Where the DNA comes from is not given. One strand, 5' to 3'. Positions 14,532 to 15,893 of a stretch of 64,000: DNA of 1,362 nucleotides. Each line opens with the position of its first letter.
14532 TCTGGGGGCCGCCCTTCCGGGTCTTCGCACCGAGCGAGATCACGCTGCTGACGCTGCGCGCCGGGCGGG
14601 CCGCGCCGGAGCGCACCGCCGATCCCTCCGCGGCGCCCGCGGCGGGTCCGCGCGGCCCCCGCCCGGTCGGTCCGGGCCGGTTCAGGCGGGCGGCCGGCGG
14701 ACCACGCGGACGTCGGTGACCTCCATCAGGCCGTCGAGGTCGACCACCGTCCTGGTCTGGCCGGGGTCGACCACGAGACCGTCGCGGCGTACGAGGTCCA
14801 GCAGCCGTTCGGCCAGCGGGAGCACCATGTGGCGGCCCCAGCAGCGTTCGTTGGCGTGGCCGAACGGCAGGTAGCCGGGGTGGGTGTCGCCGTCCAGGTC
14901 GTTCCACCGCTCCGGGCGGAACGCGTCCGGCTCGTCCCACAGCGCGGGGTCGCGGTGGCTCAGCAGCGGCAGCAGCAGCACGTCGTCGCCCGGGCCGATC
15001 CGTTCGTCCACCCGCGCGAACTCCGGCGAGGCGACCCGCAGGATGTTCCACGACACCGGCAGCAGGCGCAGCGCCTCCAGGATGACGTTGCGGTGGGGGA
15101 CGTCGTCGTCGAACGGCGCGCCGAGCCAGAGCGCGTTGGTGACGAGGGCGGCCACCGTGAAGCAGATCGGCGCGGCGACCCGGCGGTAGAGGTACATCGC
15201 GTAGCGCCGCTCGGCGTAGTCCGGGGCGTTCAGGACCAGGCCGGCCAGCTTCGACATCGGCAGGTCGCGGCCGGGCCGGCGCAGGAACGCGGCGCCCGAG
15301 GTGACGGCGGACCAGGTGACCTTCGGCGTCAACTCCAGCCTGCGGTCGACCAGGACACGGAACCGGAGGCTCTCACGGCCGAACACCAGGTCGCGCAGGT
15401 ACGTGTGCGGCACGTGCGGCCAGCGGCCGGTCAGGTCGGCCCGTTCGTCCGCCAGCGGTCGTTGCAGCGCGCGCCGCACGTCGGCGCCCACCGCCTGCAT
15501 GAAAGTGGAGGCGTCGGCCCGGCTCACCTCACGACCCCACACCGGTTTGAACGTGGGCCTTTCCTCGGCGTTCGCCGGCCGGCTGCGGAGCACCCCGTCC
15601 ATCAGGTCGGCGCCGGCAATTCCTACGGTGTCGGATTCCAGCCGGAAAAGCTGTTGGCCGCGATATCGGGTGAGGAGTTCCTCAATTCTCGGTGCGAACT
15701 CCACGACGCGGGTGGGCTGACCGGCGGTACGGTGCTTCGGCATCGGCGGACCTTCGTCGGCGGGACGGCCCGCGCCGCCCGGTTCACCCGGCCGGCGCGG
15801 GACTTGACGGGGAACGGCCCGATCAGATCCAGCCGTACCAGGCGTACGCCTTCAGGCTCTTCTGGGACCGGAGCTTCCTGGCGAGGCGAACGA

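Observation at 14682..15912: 25-aa ORF ending in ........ immediately upstream of a cytochrome P450: candidate atropopeptide/tryptorubin-like P450-crosslinked RiPP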

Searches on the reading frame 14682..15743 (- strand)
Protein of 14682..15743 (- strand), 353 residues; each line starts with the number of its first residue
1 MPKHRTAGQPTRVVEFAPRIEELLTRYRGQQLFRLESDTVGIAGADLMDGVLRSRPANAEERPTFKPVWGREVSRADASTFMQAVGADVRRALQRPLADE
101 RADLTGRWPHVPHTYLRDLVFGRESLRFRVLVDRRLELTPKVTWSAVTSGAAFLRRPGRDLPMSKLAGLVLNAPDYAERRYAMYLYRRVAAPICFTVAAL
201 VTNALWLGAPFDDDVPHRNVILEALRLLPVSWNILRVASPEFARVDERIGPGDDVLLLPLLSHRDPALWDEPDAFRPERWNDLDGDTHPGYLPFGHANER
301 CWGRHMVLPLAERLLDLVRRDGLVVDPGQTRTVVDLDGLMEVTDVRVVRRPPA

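Call 6: search_protein_families(library=pfam, proteins=[window:14682-15743:-], max_evalue=1)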
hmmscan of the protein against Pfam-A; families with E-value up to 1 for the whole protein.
window:14682-15743:- (353 aa): 1 family
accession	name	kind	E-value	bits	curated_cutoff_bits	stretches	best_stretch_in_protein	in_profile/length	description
PF00067.27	p450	-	2.2e-14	53.6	22.8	1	219-306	326-416/462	Cytochrome P450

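Call 7: search_solved_structures(query=window:14682-15743:-, max_evalue=0.01, show_alignments=1)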
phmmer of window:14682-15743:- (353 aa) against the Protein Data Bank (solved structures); distinct sequences matched with E-value up to 0.01: 225 (the best 60 are shown).
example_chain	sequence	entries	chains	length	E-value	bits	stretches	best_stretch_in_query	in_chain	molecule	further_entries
9ulw_A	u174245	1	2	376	1.7e-12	50.3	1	209-318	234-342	Cytochrome P450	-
5vcd_A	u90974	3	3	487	1e-08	37.9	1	220-309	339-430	Cytochrome P450 3A4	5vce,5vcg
6m7x_A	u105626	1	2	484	2.6e-08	36.6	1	218-314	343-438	Cytochrome P450 11B1, mitochondrial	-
7e7f_A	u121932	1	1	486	2.6e-08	36.5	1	218-314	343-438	Cytochrome P450 11B1, mitochondrial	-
7wzl_A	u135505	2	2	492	2.9e-08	36.4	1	215-311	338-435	Putative cytochrome P450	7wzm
7kvk_A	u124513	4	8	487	3.2e-08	36.2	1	220-309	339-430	Cytochrome P450 3A4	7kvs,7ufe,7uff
9yk4_A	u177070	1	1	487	3.6e-08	36.1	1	220-309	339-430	Cytochrome P450 3A4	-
4ny4_A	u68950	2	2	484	4.1e-08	35.9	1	220-309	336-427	Cytochrome P450 3A4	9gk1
1w0e_A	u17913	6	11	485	4.2e-08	35.9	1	220-309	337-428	CYTOCHROME P450 3A4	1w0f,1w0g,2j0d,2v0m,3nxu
7lxl_A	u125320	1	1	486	4.2e-08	35.9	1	220-309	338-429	Cytochrome P450 3A4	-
1tqn_A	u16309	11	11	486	4.2e-08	35.9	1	220-309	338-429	cytochrome P450 3A4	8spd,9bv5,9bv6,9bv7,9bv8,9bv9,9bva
4d6z_A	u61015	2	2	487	4.2e-08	35.8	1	220-309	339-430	CYTOCHROME P450 3A4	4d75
6ma7_A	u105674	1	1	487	4.2e-08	35.8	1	220-309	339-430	Cytochrome P450 3A4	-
3tjs_A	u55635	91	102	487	4.2e-08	35.8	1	220-309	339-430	Cytochrome P450 3A4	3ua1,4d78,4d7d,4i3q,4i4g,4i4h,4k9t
7f3h_A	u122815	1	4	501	6.1e-08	35.3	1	246-328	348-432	Bifunctional cytochrome P450/NADPH--P450 reductase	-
8gk3_A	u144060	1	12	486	7.3e-08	35.1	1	220-309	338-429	Cytochrome P450 3A7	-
7mk8_A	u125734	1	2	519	8e-08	34.9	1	220-309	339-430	Isoform 2 of Cytochrome P450 3A7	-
7f3w_A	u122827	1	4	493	1.2e-07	34.3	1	248-328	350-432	cytochrome P450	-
5veu_A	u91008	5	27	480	1.5e-07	34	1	220-310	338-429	Cytochrome P450 3A5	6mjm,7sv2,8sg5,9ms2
7lad_A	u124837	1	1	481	1.5e-07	34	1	220-310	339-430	Cytochrome P450 3A5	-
3dbg_A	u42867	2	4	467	3.9e-07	32.6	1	218-307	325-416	Putative cytochrome P450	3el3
8q2f_A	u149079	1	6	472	1.2e-06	31.1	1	220-317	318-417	Bifunctional cytochrome P450/NADPH--P450 reductase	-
4dvq_A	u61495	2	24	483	1.4e-06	30.8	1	218-314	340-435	Cytochrome P450 11B2, mitochondrial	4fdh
7m8v_A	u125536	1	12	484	1.4e-06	30.8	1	218-314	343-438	Cytochrome P450 11B2, mitochondrial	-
4zgx_A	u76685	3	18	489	1.4e-06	30.8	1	218-314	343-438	Cytochrome P450 11B2, mitochondrial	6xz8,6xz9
9wat_A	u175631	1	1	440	1.7e-06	30.5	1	222-307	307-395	Cytochrome P450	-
7m8i_A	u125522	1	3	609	2e-06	30.3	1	218-314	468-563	Adrenodoxin, Cytochrome P450 11B2, mitochondrial fusion enzyme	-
3cbd_A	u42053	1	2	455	2.4e-06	30.1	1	220-317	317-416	Bifunctional P-450/NADPH-P450 reductase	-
4r20_A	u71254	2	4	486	2.6e-06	30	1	220-306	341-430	Cytochrome P450 family 17 polypeptide 2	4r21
1zo4_A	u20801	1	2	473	3.2e-06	29.6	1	220-317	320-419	Bifunctional P-450:NADPH-P450 reductase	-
6ly4_A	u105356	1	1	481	3.3e-06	29.6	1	220-317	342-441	Bifunctional cytochrome P450/NADPH--P450 reductase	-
4h24_A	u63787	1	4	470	3.9e-06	29.4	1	220-317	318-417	Cytochrome P450-BM3 variant P450BM3-Cis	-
1u13_A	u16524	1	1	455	4.6e-06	29.1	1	218-314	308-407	Cytochrome P450 51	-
2w0a_A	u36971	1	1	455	4.6e-06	29.1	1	218-314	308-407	CYTOCHROME P450 51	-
1x8v_A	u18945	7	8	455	4.6e-06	29.1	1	218-314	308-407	Cytochrome P450 51 | STEROL 14ALPHA-DEMETHYLASE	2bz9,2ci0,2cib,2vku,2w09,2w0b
1e9x_A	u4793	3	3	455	4.6e-06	29.1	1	218-314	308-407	CYTOCHROME P450 51-LIKE RV0764C | CYTOCHROME P450 51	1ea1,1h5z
8hkj_A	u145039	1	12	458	4.7e-06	29.1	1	220-317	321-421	Bifunctional cytochrome P450/NADPH--P450 reductase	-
5jqu_A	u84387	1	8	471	5.1e-06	29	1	220-317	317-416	Bifunctional cytochrome P450/NADPH--P450 reductase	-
3psx_A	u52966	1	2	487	5.1e-06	29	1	220-317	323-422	Bifunctional P-450/NADPH-P450 reductase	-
4dtw_B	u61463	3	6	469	5.4e-06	28.9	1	220-317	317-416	Cytochrome P450 BM3 variant 8C8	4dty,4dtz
2nnb_A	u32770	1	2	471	5.4e-06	28.9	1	220-317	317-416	Bifunctional P-450:NADPH-P450 reductase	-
5e9z_A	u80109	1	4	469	6.9e-06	28.5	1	220-318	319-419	Bifunctional cytochrome P450/NADPH--P450 reductase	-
2x7y_A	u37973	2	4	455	6.9e-06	28.5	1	220-317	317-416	BIFUNCTIONAL P-450/NADPH-P450 REDUCTASE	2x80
4hgh_A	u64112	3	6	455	6.9e-06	28.5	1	220-317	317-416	Bifunctional P-450/NADPH-P450 reductase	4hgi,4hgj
4key_A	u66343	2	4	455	6.9e-06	28.5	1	220-317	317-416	Bifunctional P-450/NADPH-P450 reductase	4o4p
1bu7_A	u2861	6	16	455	6.9e-06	28.5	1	220-317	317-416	PROTEIN (CYTOCHROME P450) | CYTOCHROME P450 BM-3 | CYTOCHROME P450 102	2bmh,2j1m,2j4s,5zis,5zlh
4kew_A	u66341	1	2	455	6.9e-06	28.5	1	220-317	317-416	Bifunctional P-450/NADPH-P450 reductase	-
1yqp_A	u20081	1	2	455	6.9e-06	28.5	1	220-317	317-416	Bifunctional P-450:NADPH-P450 reductase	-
1yqo_A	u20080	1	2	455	6.9e-06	28.5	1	220-317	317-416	Bifunctional P-450:NADPH-P450 reductase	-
9l7v_A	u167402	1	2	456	6.9e-06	28.5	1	220-317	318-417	Bifunctional cytochrome P450/NADPH--P450 reductase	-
7wy3_A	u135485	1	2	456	6.9e-06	28.5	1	220-317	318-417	Bifunctional cytochrome P450/NADPH--P450 reductase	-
9l7s_A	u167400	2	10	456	7e-06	28.5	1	220-317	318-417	Bifunctional cytochrome P450/NADPH--P450 reductase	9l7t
9l7u_A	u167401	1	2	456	7e-06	28.5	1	220-317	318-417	Bifunctional cytochrome P450/NADPH--P450 reductase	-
7wy2_A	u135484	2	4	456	7e-06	28.5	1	220-317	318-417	Bifunctional cytochrome P450/NADPH--P450 reductase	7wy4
23ub_A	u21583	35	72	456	7e-06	28.5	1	220-317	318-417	Bifunctional cytochrome P450/NADPH--P450 reductase | Bifunctional P-450/NADPH-P450 reductase | Bifunctional cytochrome P450/NADPH-P450 reductase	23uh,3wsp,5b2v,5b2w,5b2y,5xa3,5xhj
4kf2_A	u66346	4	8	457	7e-06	28.5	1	220-317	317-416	Bifunctional P-450/NADPH-P450 reductase | Bifunctional cytochrome P450/NADPH--P450 reductase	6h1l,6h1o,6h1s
6hn8_A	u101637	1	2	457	7e-06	28.5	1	220-317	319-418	Bifunctional cytochrome P450/NADPH--P450 reductase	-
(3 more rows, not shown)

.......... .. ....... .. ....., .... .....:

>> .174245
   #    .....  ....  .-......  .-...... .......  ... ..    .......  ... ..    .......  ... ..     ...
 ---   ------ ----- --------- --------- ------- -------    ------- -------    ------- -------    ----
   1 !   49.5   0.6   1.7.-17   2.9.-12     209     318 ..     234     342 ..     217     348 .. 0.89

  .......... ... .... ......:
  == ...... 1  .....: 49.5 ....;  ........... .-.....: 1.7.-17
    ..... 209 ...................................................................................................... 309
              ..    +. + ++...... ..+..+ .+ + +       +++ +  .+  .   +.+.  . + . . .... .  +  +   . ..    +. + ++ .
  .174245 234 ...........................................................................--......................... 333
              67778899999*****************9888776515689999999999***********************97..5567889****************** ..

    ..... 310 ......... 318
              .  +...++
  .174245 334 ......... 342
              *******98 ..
